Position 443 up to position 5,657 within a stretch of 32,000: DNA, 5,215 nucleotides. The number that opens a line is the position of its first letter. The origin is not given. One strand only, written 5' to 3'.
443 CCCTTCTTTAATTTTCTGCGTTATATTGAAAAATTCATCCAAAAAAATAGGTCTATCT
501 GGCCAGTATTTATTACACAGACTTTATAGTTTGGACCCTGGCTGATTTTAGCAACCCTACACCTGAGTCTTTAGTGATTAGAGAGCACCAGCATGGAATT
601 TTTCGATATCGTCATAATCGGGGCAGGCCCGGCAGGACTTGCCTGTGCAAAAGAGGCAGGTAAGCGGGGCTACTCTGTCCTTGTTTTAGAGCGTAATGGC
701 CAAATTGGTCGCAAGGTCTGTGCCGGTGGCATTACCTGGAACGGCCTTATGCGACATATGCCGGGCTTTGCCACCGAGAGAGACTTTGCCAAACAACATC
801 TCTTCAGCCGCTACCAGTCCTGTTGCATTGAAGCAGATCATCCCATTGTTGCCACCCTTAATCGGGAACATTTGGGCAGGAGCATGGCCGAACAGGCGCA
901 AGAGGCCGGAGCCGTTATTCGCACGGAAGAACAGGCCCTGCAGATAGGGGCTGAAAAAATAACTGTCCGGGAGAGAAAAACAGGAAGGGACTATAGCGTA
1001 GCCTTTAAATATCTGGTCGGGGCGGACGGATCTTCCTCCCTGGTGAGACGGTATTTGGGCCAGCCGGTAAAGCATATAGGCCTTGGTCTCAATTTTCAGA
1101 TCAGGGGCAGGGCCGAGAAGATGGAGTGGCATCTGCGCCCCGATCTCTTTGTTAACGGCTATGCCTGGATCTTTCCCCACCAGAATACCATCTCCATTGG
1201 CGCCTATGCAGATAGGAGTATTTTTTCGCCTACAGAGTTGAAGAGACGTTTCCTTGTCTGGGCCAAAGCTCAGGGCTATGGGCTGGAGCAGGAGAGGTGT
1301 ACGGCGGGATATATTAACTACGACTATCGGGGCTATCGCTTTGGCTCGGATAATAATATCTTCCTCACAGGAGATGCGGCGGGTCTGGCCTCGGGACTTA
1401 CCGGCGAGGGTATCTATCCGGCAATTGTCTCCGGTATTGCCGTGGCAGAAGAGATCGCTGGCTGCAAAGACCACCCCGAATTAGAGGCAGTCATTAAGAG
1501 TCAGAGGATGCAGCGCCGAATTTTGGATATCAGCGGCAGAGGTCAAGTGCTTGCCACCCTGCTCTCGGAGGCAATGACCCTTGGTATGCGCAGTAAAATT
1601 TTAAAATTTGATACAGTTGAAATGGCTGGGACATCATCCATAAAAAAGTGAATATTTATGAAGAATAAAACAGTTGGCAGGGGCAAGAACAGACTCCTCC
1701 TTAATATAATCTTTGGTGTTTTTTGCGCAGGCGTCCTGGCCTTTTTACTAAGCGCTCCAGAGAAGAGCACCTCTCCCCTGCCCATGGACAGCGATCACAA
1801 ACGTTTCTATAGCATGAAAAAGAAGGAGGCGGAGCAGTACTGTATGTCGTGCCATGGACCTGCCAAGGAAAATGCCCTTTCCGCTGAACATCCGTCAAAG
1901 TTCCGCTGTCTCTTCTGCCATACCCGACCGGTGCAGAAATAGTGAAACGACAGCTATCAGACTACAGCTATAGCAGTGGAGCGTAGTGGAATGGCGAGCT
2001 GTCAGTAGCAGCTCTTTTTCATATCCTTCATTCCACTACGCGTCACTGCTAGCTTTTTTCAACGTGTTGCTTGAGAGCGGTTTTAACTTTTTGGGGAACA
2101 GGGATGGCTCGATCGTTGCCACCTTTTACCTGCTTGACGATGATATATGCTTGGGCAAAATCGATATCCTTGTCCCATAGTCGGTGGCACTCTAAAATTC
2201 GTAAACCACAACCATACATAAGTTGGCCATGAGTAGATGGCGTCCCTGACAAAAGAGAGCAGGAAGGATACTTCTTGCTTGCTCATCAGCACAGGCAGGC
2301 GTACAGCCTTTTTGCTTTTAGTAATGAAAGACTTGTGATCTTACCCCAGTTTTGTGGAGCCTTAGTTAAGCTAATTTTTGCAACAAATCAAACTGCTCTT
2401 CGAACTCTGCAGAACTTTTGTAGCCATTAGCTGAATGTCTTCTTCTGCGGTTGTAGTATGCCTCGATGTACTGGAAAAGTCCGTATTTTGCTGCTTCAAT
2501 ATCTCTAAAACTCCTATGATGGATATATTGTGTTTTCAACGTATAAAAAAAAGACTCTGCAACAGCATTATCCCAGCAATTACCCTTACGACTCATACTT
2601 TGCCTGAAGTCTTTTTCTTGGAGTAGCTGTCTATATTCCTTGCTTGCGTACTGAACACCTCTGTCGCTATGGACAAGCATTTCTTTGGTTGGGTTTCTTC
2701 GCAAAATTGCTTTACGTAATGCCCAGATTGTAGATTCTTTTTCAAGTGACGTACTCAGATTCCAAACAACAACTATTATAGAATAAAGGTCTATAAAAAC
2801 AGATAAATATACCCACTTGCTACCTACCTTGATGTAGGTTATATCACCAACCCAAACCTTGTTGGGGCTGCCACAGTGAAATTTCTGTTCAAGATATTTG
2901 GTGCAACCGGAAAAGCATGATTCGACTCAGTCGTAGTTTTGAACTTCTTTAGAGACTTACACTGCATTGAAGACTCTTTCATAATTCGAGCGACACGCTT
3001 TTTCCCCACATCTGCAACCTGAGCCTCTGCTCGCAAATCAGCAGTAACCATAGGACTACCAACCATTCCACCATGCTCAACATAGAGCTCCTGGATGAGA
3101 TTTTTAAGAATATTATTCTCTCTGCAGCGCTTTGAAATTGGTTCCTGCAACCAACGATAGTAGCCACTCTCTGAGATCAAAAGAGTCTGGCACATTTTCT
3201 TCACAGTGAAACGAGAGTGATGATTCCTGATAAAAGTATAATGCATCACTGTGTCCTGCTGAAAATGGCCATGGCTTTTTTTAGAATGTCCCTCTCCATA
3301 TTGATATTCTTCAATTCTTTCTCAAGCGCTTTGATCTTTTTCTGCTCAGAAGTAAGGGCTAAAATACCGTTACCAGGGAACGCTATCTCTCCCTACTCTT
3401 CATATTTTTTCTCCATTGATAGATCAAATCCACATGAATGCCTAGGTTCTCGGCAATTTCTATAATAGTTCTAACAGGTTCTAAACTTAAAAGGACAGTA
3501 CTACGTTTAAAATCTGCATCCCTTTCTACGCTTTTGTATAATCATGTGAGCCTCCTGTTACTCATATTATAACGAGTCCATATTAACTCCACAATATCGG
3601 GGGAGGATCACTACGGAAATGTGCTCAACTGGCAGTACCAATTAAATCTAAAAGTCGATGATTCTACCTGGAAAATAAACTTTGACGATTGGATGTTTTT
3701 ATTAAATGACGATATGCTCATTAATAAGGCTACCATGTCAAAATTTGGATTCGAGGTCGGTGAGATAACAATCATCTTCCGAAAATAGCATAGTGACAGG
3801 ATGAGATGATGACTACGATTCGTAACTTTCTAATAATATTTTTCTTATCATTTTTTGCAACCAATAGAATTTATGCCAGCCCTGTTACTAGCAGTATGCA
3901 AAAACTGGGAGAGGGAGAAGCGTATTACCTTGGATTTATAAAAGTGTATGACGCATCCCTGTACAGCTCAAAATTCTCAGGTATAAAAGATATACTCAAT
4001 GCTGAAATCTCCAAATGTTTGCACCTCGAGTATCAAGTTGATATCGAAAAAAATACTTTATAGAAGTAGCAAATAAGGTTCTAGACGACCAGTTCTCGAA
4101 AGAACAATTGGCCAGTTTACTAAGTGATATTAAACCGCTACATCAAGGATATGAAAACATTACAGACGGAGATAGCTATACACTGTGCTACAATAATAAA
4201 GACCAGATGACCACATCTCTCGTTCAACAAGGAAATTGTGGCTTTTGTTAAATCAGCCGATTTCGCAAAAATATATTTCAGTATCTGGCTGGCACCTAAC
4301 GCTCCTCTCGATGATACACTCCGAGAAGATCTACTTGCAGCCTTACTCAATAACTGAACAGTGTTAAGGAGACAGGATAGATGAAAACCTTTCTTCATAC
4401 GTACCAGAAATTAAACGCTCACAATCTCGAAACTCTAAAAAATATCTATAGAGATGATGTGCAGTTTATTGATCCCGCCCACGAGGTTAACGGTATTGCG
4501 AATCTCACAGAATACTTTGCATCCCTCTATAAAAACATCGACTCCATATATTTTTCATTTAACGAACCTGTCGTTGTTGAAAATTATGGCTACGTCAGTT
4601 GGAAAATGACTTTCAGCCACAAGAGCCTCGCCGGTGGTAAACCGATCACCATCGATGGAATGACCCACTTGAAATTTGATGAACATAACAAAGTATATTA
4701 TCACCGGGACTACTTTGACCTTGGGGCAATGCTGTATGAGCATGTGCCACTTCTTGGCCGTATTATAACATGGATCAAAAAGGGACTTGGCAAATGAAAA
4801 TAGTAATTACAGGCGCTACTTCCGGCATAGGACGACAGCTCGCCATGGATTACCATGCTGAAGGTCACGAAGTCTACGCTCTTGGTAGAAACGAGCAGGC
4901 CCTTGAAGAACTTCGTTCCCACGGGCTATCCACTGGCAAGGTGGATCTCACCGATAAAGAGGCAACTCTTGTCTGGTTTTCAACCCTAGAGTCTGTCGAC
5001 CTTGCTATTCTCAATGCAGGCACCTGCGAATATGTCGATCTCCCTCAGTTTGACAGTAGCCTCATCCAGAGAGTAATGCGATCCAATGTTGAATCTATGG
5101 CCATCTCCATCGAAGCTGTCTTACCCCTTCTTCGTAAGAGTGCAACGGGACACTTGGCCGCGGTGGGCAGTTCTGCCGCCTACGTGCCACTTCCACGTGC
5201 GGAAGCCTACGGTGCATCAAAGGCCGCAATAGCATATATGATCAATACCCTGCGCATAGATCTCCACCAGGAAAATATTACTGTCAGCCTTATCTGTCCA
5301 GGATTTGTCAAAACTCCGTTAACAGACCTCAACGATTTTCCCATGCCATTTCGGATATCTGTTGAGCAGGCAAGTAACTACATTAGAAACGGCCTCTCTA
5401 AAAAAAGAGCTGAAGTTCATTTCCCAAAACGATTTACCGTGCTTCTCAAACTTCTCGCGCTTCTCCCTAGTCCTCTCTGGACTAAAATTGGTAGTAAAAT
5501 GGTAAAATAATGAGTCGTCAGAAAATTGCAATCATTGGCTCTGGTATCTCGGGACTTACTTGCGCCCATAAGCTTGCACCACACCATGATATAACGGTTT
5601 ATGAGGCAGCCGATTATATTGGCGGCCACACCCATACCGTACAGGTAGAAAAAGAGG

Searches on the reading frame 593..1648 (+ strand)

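Call 84: search_protein_families(library=pfam, proteins=[window:593-1648:+], max_evalue=0.001)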
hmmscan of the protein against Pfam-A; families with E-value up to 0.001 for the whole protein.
window:593-1648:+ (352 aa): 12 families
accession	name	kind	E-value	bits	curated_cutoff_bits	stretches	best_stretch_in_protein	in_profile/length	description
PF01494.25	FAD_binding_3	-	4.8e-16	59.4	22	1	5-160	3-172/349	FAD binding domain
PF01266.30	DAO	-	1.2e-12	48.5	27.9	2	5-41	1-39/353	FAD dependent oxidoreductase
PF07992.20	Pyr_redox_2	-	1.2e-11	45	26.1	1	4-150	1-112/291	Pyridine nucleotide-disulphide oxidoreductase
PF00890.30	FAD_binding_2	-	9.3e-11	42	20.4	1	5-111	1-103/414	FAD binding domain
PF03486.20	HI0933_like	-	1.2e-10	41.6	50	1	5-46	2-43/244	HI0933-like protein Rossmann domain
PF13450.12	NAD_binding_8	-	5.2e-08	33.5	21.9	1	8-39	1-32/68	NAD(P)-binding Rossmann-like domain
PF01946.23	Thi4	-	3.6e-07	30.1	26.2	1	5-53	19-68/235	Thi4 family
PF12831.13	FAD_oxidored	-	4.3e-07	30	27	1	5-49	1-45/416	FAD dependent oxidoreductase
PF13738.12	Pyr_redox_3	-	1.2e-06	28.4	30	1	7-40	1-34/305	Pyridine nucleotide-disulphide oxidoreductase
PF05834.18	Lycopene_cycl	-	0.00017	21.2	23.4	1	5-57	1-52/380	Lycopene cyclase protein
PF01134.28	GIDA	-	0.00048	19.7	22.1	1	5-46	1-43/391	Glucose inhibited division protein A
PF00070.33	Pyr_redox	-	0.00093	20.1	22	0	6-40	2-36/82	Pyridine nucleotide-disulphide oxidoreductase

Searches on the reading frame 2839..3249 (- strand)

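Call 84: search_protein_families(library=pfam, proteins=[window:2839-3249:-], max_evalue=0.001)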
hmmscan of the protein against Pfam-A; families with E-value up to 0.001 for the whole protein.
window:2839-3249:- (136 aa): 1 family
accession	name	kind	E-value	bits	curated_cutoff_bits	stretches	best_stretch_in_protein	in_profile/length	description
PF13276.12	HTH_21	-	1.5e-14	54.4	28.1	1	45-103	3-60/60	HTH-like domain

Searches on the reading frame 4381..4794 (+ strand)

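Call 84: search_protein_families(library=pfam, proteins=[window:4381-4794:+], max_evalue=0.001)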
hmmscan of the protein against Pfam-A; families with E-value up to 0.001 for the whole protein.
window:4381-4794:+ (138 aa): 3 families
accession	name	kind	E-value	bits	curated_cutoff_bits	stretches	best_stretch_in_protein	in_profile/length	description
PF12680.13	SnoaL_2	-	4.5e-15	56.5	27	1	8-107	5-101/102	SnoaL-like domain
PF07366.18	SnoaL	-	2.6e-07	30.9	28.4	1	5-117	4-122/126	SnoaL-like polyketide cyclase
PF10184.16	DUF2358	-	5.6e-07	30.2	24.3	1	7-108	10-113/113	Uncharacterized conserved protein (DUF2358)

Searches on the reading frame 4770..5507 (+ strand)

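Call 84: search_protein_families(library=pfam, proteins=[window:4770-5507:+], max_evalue=0.001)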
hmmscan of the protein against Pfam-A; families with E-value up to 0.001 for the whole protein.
window:4770-5507:+ (246 aa): 5 families
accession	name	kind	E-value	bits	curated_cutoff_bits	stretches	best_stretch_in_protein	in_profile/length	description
PF00106.31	adh_short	-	1.5e-34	119.6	26.6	1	11-185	3-187/195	short chain dehydrogenase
PF13561.12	adh_short_C2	-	2.4e-22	80.1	27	1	15-186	1-182/236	Enoyl-(Acyl carrier protein) reductase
PF01370.27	Epimerase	-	3.4e-07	30.4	20.9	1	11-158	1-153/240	NAD dependent epimerase/dehydratase family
PF13460.12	NAD_binding_10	-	2.9e-05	24.5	27.2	1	15-66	1-54/184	NAD(P)H-binding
PF05368.20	NmrA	-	0.0002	21.5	27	1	10-84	4-78/298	NmrA-like family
